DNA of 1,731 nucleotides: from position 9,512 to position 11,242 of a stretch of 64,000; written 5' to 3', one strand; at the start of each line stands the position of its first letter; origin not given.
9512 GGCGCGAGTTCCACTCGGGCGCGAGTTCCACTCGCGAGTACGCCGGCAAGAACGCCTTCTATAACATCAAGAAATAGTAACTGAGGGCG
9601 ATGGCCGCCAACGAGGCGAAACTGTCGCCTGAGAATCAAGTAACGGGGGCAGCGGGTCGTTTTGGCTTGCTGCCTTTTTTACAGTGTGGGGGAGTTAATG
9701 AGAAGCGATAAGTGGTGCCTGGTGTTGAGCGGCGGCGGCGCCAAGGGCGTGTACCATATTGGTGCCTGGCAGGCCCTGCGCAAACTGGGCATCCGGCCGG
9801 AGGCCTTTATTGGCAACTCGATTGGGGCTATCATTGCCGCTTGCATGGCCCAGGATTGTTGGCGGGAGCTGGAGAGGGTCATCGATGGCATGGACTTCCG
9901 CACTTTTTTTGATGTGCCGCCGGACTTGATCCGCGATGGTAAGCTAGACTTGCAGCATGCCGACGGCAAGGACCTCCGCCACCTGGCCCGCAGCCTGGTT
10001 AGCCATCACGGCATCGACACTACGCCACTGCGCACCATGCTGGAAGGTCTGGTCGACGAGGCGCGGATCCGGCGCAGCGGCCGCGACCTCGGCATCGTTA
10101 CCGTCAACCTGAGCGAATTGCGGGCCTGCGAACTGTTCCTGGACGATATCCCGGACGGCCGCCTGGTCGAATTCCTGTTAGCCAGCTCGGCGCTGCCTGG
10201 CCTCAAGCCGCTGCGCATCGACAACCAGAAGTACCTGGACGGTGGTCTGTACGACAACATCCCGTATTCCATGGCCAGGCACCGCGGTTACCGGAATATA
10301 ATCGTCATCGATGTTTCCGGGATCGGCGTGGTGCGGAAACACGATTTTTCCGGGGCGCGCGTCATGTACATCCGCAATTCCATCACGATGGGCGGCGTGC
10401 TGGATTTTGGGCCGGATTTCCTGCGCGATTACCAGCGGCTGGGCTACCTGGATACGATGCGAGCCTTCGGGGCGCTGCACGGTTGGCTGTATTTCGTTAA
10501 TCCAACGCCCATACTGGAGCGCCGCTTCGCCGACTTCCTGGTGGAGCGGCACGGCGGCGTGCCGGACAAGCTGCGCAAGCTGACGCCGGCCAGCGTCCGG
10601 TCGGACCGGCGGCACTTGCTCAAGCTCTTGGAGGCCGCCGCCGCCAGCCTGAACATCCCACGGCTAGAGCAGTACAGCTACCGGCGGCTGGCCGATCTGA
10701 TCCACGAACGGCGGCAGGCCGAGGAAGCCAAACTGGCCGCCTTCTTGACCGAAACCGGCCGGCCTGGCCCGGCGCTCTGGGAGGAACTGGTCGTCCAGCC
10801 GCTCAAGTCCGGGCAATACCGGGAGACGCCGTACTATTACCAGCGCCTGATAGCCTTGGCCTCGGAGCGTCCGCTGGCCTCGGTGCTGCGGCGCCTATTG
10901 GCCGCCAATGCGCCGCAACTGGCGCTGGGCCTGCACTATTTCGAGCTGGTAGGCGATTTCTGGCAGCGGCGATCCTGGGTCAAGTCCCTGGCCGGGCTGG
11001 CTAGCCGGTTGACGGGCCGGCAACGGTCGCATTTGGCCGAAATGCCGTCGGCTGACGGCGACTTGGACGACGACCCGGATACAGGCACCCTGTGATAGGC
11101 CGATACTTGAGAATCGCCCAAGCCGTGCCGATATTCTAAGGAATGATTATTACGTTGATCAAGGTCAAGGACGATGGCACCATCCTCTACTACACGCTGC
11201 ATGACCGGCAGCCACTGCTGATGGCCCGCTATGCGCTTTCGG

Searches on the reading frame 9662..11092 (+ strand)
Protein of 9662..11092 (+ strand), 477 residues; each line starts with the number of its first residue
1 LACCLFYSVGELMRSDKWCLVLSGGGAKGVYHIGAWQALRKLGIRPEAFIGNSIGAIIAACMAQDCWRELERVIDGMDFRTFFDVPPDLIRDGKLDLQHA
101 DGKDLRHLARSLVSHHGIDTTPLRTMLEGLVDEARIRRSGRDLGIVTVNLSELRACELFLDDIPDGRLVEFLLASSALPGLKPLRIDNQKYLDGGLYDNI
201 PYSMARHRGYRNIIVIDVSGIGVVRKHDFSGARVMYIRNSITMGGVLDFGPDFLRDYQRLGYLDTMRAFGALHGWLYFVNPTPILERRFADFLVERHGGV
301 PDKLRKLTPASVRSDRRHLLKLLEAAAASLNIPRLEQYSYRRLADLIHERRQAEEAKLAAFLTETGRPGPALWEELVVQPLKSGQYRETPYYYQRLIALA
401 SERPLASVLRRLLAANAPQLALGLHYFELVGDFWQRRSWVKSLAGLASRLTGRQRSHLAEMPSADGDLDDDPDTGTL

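Call 66: search_protein_families(library=ncbifam, proteins=[window:9662-11092:+], max_evalue=0.00001)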
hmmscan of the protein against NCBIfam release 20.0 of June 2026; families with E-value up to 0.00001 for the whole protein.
window:9662-11092:+ (477 aa): 3 families
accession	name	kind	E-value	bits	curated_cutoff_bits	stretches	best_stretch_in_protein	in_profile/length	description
NF007623.0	PRK10279.1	equivalog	3.8e-14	52.6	272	1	13-228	1-190/301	patatin-like phospholipase RssA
NF043045.1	T4SS_VpdC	equivalog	5.6e-11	41.2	1000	1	14-60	302-348/880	Dot/Icm T4SS effector VpdC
NF041079.1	CBASS_lipase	equivalog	2.9e-08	33.3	200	1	20-207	4-186/317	CBASS cGAMP-activated phospholipase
